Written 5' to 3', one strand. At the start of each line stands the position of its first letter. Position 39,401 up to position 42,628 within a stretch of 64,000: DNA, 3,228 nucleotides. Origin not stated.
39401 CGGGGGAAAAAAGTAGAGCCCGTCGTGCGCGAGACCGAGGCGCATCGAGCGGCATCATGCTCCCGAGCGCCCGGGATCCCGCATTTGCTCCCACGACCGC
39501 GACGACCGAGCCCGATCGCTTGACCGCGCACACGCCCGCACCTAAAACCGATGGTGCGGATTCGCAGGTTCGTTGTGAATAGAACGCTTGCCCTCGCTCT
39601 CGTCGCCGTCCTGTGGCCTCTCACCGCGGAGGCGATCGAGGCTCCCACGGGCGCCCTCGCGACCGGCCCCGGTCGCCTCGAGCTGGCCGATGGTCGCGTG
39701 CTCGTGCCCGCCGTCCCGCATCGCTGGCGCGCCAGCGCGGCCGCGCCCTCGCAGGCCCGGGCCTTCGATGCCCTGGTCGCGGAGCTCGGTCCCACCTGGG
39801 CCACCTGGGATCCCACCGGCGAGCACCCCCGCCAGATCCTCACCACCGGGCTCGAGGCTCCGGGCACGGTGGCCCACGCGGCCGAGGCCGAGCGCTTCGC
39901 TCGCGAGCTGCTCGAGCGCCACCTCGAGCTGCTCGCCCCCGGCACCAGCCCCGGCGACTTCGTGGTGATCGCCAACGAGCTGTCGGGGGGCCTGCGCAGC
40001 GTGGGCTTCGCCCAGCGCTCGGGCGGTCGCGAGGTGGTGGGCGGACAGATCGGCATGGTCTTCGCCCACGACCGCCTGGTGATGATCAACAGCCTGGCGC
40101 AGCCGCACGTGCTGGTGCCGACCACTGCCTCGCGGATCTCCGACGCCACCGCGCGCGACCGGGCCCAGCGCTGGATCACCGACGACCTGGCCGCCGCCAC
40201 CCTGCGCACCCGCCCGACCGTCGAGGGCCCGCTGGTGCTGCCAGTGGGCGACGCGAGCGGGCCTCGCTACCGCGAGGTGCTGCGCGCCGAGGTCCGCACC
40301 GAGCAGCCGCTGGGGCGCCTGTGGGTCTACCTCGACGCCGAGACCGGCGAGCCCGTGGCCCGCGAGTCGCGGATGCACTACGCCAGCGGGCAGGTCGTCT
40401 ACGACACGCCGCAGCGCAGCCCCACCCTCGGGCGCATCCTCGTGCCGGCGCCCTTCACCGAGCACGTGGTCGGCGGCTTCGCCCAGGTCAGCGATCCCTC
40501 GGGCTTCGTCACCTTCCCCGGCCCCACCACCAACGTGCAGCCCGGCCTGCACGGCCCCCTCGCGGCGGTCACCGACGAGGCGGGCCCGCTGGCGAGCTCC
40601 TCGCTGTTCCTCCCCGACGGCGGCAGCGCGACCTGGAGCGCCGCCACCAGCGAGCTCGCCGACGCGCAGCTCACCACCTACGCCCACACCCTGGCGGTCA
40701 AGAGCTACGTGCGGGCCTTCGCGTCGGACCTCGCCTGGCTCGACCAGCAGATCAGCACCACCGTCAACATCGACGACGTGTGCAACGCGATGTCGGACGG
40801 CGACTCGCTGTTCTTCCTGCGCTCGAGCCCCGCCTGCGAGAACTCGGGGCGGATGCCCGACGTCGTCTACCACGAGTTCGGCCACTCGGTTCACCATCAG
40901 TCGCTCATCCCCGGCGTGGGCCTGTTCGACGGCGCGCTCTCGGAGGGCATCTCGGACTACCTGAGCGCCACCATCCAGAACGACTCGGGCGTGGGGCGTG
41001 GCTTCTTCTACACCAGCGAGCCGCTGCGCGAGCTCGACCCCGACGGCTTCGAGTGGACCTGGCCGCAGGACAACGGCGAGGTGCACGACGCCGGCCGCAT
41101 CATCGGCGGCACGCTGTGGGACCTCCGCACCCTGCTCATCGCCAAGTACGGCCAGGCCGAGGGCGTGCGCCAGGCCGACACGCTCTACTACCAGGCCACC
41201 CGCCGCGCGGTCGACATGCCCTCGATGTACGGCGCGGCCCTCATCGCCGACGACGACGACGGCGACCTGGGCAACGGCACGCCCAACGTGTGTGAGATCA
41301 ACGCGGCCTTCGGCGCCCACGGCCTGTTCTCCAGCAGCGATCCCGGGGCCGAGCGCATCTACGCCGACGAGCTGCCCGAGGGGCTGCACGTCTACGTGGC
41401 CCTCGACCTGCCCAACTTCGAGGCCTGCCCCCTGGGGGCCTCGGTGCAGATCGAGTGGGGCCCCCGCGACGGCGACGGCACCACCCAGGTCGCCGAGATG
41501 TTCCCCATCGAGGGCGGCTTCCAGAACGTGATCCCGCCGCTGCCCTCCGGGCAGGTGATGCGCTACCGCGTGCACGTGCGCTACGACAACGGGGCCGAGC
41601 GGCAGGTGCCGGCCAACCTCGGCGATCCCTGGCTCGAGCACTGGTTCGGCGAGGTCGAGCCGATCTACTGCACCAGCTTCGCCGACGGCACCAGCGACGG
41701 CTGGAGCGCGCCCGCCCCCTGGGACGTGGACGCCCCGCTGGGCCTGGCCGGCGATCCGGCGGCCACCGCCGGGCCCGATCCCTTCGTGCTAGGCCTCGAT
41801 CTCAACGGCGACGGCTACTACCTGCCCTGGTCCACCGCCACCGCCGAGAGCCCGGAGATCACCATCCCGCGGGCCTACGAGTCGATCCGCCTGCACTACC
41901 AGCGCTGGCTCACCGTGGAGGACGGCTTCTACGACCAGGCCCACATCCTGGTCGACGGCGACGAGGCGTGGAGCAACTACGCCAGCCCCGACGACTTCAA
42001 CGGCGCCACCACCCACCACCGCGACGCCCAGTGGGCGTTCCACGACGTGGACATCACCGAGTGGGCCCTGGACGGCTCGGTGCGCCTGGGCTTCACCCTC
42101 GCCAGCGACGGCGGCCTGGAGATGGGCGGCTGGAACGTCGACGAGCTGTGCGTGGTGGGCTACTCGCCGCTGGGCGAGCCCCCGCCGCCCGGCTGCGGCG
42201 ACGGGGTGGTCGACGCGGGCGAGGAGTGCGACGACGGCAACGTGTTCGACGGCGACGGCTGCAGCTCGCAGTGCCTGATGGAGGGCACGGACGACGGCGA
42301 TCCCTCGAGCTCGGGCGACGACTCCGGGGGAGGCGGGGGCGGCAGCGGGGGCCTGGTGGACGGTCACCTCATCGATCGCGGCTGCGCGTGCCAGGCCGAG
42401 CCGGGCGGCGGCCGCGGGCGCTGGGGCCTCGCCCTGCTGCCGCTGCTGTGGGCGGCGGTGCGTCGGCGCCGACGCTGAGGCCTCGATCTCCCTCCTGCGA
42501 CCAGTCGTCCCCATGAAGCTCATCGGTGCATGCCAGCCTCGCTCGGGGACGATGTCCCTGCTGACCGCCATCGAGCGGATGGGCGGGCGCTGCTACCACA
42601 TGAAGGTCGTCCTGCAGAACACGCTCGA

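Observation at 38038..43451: ECF sigma / ZAS anti-sigma pair followed by a MYXO-CTERM thermolysin-like protease and a membrane-tethered sulfotransferase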

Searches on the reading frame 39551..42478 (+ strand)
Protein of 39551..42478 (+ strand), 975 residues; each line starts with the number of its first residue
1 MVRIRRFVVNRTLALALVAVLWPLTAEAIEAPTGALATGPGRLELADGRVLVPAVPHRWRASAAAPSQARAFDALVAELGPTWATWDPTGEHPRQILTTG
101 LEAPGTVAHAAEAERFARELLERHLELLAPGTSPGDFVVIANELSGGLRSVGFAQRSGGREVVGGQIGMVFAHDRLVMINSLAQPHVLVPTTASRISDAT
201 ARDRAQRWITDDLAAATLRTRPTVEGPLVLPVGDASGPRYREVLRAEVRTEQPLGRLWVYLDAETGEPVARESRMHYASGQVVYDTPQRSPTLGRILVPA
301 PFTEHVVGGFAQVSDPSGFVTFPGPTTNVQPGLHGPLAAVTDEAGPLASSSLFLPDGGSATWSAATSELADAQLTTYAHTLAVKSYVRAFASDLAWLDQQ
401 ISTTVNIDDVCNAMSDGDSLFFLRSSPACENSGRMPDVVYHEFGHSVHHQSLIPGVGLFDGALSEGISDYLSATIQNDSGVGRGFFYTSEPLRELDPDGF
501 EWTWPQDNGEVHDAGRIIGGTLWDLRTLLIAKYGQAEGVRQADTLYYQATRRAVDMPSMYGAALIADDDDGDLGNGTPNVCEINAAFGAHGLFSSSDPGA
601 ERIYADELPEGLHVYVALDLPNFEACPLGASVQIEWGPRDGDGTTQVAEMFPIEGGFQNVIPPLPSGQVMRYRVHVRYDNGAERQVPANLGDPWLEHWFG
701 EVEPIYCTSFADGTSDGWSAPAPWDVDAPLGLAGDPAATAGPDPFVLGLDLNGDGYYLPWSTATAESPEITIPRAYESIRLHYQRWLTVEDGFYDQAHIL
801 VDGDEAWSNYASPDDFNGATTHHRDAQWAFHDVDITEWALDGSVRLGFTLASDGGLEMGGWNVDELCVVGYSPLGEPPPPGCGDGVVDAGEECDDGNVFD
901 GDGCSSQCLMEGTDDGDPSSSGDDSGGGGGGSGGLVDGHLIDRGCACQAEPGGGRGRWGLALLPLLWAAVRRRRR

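Call 8: search_protein_families(library=pfam, proteins=[window:39551-42478:+], max_evalue=0.1)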
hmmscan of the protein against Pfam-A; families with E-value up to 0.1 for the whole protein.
window:39551-42478:+ (975 aa): 2 families
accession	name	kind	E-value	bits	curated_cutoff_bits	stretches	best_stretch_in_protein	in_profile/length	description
PF13948.11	DUF4215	-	3e-05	24.6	27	1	882-908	21-46/47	Domain of unknown function (DUF4215)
PF20773.4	InhA-like_MAM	-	0.013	15.4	26.9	1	778-868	64-162/191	Immune inhibitor A-like, MAM domain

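Call 9: search_protein_families(library=ncbifam, proteins=[window:39551-42478:+], max_evalue=0.1)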
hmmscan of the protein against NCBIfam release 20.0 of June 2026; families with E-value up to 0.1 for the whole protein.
window:39551-42478:+ (975 aa): 2 families
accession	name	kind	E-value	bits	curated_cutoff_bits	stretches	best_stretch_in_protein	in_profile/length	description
TIGR02232.1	myxo_disulf_rpt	repeat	7.2e-11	41.7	20.8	1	882-912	4-34/38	cysteine-rich acidic repeat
TIGR03901.2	MYXO-CTERM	domain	0.0013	19.1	20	1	943-975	2-34/34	MYXO-CTERM sorting domain-containing protein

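Call 13: find_homologous_proteins(query=window:39551-42475:+)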
Query window:39551-42475:+ (975 aa): 330 proteins with E <= 0.001 among 8000 candidates; the best 120 are listed.
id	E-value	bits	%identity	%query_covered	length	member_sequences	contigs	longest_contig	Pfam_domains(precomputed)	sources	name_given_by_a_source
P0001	0.0e+0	1676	75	99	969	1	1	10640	PF13948.12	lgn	-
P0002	0.0e+0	1449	70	91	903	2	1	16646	PF13948.12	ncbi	ncbi:MAG: DUF4215 domain-containing protein, partial [Nannocystaceae bacterium]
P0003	0.0e+0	1419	66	94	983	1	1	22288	-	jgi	jgi:uncharacterized protein (TIGR03382 family)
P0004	0.0e+0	1399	65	97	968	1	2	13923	PF13948.12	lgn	-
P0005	0.0e+0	1387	64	98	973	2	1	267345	PF13948.12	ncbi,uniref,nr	ncbi:DUF4215 domain-containing protein [Paraliomyxa miuraensis]|uniref:DUF4215 domain-containing pro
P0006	0.0e+0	1384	63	99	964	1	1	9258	-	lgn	-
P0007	0.0e+0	1382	65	98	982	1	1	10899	PF13948.12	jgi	jgi:cysteine-rich repeat protein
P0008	0.0e+0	1381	65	96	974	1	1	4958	PF13948.12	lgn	-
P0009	0.0e+0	1364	64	96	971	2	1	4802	PF13948.12,PF02128.22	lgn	-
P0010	0.0e+0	1359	64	99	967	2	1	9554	-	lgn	-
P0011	0.0e+0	1355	64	97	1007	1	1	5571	PF13948.12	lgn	-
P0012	0.0e+0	1354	63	97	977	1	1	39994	PF13948.12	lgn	-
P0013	0.0e+0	1354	65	94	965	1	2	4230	-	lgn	-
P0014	0.0e+0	1351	63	99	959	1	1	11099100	PF13948.12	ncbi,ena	-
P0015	0.0e+0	1344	63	97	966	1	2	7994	PF13948.12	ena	-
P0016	0.0e+0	1336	62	96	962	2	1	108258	PF13948.12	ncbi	ncbi:MAG: myxococcus cysteine-rich repeat containing protein [Myxococcota bacterium]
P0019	0.0e+0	1329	63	97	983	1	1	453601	PF13948.12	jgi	-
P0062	3.8e-236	805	47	87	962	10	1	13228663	PF13948.12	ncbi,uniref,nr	ncbi:DUF4215 domain-containing protein [Nannocystis punicea]|uniref:DUF4215 domain-containing protei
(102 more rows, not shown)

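Call 14: find_encoding_contigs(protein=P0005, flank=6000, max_places=2)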
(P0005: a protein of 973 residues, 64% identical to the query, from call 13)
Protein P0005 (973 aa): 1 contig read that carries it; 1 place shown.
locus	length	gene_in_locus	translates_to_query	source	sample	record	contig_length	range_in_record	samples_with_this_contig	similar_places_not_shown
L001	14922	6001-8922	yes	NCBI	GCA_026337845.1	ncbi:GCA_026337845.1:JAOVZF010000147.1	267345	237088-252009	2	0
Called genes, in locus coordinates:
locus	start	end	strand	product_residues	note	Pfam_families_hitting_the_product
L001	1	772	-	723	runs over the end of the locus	PF12228:DUF3604 (weak)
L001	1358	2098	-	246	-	PF25283:DUF7873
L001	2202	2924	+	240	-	PF03942:DTW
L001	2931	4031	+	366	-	-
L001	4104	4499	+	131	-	-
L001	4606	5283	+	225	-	PF04545:Sigma70_r4 (weak)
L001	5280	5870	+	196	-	-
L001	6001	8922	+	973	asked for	PF13948:DUF4215 (weak)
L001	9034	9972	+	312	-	PF04338:DUF481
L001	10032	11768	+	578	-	PF00691:OmpA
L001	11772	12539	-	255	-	PF00106:adh_short, PF08659:KR, PF23441:SDR, PF13561:adh_short_C2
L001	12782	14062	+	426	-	PF01270:Glyco_hydro_8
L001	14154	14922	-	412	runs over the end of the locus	PF02661:Fic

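Call 15: find_encoding_contigs(protein=P0014, flank=6000, max_places=2)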
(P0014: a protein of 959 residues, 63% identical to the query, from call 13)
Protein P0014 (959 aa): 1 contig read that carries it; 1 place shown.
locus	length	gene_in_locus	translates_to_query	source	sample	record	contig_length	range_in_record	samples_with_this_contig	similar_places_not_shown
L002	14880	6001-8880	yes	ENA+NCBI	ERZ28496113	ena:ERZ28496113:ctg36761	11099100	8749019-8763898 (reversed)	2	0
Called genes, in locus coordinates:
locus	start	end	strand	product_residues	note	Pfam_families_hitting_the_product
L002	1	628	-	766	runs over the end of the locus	-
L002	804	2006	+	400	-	-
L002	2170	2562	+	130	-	-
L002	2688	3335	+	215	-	PF04545:Sigma70_r4 (faint)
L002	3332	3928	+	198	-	-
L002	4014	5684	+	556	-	-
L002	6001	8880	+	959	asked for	PF13948:DUF4215 (weak)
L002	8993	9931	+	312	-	PF04338:DUF481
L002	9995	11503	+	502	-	PF13505:OMP_b-brl (weak), PF02412:TSP_3 (faint), PF00691:OmpA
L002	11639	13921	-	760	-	PF05090:HTTM (faint)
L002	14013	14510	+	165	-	PF13384:HTH_23 (faint), PF04542:Sigma70_r2, PF08281:Sigma70_r4_2 (weak)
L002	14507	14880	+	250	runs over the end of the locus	-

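Call 16: find_encoding_contigs(protein=P0062, flank=6000, max_places=2)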
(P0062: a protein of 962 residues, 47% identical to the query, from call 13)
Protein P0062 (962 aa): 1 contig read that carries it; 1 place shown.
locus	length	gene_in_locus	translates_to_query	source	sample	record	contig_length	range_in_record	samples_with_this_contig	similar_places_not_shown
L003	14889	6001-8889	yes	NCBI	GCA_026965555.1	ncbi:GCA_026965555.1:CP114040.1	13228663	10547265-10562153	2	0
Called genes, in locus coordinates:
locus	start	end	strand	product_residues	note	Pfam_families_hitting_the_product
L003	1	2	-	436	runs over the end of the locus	PF04996:AstB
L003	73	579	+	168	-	PF01556:DnaJ_C (weak)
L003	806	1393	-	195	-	-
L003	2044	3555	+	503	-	PF03734:YkuD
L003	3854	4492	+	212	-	PF02798:GST_N, PF13417:GST_N_3, PF13409:GST_N_2, PF00043:GST_C, PF14497:GST_C_3 (weak), PF13410:GST_C_2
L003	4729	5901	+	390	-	PF09949:APP1_cat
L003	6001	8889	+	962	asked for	PF13948:DUF4215 (weak)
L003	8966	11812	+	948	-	PF13948:DUF4215 (weak)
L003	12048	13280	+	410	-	PF00296:Bac_luciferase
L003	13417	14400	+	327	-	-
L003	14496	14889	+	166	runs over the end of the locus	-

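Call 18: find_related_loci(query=A1, collection=genome_contigs, flank=8000)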
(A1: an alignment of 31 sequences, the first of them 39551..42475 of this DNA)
Query A1 (975 aa) in genome_contigs; peptide patterns used: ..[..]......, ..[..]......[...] (x = any residue, [..] = any of these).
599 stretches matched a pattern (row limit reached: there are more); 554 encode a relative of the query (tblastn E <= 1e-3); the best 80 are kept; 80 distinct loci.
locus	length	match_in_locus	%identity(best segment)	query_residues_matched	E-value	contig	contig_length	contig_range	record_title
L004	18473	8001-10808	49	39-975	0e+0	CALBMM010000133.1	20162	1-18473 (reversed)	MAG TPA_asm: uncultured proteobacterium isolate SRR6227243_bin.109_CONCOCT_v1.1_MAG genome assembly, contig: ERZ795105.2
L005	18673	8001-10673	45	64-945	0e+0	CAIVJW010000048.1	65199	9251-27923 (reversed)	MAG: uncultured delta proteobacterium isolate KTt_bin-2109 genome assembly, contig: bin-2109:048/455, whole genome shotg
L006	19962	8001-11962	47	86-925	0e+0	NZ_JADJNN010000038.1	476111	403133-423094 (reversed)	MAG: Nannocystis sp. isolate EsbW_18-Q3-R4-48_MAXAC.145 tig01102025-10-4741760, whole genome shotgun sequence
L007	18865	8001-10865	42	18-975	0e+0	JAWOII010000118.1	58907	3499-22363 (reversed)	MAG: Enhygromyxa sp. isolate CWP5-2.bin.157 k191_2721076, whole genome shotgun sequence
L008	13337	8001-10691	45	4-918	0e+0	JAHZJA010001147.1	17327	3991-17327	MAG: Deltaproteobacteria bacterium isolate P_S1_bin.18 k141_1285209, whole genome shotgun sequence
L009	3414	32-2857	41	31-923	0e+0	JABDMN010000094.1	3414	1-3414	MAG: Acidimicrobiia bacterium isolate SS_bin_102 k127_1446173, whole genome shotgun sequence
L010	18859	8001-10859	41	15-966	0e+0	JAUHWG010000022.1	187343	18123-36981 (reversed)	MAG: Polyangia bacterium isolate 2_bin.15 NODE_135_length_187343_cov_8.018155, whole genome shotgun sequence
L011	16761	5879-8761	43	7-975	0e+0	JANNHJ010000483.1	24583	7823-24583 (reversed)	MAG: Myxococcales bacterium isolate SOY_6_C_metabat_27 SOY_6_C_k141_143641, whole genome shotgun sequence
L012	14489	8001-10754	43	73-941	0e+0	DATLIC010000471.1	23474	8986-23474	MAG TPA_asm: Kofleriaceae bacterium isolate SMAG_U13657 k141_1637966, whole genome shotgun sequence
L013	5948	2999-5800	42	11-927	0e+0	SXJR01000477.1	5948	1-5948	MAG: Myxococcales bacterium isolate F1-120-MAGs089 F1-120__c697716, whole genome shotgun sequence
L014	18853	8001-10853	41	15-951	0e+0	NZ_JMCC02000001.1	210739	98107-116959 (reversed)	Enhygromyxa salina strain DSM 15201 ES-Contig_1, whole genome shotgun sequence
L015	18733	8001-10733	43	18-911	0e+0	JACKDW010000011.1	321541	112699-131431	MAG: Myxococcales bacterium isolate HK-STAS-MYXO-17 HK-STAS-MYXO-17_11, whole genome shotgun sequence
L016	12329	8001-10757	41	84-975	0e+0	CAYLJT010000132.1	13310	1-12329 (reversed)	MAG TPA_asm: uncultured Polyangiaceae bacterium isolate SRP173033_co1_384 genome assembly, contig: NODE_9793_length_1331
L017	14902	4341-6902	43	81-926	0e+0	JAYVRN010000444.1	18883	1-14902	MAG: Myxococcales bacterium isolate GL73_DN_concoct_207_sub GL73_DN_concoct_207_sub_443, whole genome shotgun sequence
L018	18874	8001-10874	43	43-958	0e+0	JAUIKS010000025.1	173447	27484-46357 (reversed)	MAG: Polyangia bacterium isolate Co_bin.371 NODE_933_length_173447_cov_3.078739, whole genome shotgun sequence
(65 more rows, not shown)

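Call 21: find_encoding_contigs(protein=P0001, flank=8000, max_places=1)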
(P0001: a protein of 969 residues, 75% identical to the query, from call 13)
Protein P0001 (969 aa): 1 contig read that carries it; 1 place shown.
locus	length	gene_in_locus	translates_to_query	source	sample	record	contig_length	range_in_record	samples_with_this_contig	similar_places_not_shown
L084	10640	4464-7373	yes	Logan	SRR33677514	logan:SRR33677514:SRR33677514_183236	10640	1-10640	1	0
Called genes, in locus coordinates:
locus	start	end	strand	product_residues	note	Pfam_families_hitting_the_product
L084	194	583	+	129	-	-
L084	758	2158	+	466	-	PF00089:Trypsin, PF17957:Big_7 (weak)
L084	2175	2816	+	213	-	PF00149:Metallophos, PF12850:Metallophos_2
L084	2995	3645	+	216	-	PF04545:Sigma70_r4 (weak)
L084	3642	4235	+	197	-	-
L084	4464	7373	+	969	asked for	PF13948:DUF4215 (weak)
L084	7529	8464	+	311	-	PF04338:DUF481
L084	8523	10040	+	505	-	PF00691:OmpA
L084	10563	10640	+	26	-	?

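Call 22: find_encoding_contigs(protein=P0003, flank=8000, max_places=1)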
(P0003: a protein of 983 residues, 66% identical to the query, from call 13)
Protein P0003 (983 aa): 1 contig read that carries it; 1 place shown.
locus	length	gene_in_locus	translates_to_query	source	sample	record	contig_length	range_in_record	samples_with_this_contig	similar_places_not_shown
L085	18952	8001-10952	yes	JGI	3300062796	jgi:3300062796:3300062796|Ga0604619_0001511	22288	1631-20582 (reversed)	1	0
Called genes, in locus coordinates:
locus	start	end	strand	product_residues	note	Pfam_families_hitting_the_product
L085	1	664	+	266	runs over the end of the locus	PF01381:HTH_3, PF12844:HTH_19, PF13560:HTH_31, PF00359:PTS_EIIA_2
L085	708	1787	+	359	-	PF00724:Oxidored_FMN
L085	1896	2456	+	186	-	PF03942:DTW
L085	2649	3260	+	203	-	PF07638:Sigma70_ECF, PF04542:Sigma70_r2, PF08281:Sigma70_r4_2, PF04545:Sigma70_r4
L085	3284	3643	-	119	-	-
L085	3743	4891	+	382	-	-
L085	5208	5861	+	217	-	PF00132:Hexapep (weak)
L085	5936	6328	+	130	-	-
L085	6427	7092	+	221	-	PF04545:Sigma70_r4 (weak)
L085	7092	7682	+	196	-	-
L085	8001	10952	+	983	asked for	-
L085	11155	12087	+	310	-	PF04338:DUF481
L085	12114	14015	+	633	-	PF13505:OMP_b-brl (weak), PF02412:TSP_3 (faint), PF00691:OmpA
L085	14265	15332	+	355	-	PF27221:PM0498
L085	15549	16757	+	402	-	-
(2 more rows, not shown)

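Call 23: find_encoding_contigs(protein=P0016, flank=8000, max_places=1)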
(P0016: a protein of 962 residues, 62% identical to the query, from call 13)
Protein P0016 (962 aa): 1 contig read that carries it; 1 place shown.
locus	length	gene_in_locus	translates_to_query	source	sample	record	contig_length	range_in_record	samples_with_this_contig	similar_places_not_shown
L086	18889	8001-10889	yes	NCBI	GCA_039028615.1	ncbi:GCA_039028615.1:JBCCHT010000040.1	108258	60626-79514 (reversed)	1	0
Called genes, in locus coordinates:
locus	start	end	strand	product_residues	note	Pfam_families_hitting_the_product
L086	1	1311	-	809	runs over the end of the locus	-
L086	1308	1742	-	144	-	-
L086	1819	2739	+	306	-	PF04227:Indigoidine_A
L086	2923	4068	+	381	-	-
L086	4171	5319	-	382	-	PF00150:Cellulase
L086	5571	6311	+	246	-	PF01564:Spermine_synth (weak)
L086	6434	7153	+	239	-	PF04545:Sigma70_r4 (weak)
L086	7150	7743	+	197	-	PF13490:zf-HC2 (faint)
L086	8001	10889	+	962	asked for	PF13948:DUF4215 (weak)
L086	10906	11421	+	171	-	-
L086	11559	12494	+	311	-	PF04338:DUF481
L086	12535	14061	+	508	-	PF13505:OMP_b-brl (faint), PF00691:OmpA, PF05359:DUF748 (faint)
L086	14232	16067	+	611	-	PF13948:DUF4215, PF07691:PA14 (faint), PF13948:DUF4215 (weak)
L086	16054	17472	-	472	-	-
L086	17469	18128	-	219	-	-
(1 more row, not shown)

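Call 24: find_encoding_contigs(protein=P0019, flank=8000, max_places=1)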
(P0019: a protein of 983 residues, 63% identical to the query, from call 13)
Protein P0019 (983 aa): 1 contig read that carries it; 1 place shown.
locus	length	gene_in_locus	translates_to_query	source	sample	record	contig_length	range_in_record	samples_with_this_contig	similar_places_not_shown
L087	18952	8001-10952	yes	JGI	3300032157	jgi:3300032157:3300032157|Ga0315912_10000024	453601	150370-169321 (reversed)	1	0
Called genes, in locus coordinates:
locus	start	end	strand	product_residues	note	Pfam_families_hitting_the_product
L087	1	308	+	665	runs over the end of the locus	PF00999:Na_H_Exchanger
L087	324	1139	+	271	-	PF01381:HTH_3, PF12844:HTH_19 (weak), PF13560:HTH_31, PF00359:PTS_EIIA_2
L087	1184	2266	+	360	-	PF00724:Oxidored_FMN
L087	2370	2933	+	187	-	PF03942:DTW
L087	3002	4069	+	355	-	-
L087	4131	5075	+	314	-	-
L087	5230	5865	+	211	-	PF14602:Hexapep_2 (faint), PF00132:Hexapep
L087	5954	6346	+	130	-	-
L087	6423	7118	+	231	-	PF04545:Sigma70_r4 (faint)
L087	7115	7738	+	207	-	-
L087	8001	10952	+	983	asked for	PF13948:DUF4215 (weak)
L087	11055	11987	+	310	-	PF04338:DUF481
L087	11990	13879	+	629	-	PF13505:OMP_b-brl (faint), PF00691:OmpA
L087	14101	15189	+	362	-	PF09811:Yae1_N (faint)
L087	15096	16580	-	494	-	-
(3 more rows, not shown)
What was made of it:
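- Tried and rejected: The close orthologues had to be fetched one by one (calls 18, 21-24).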
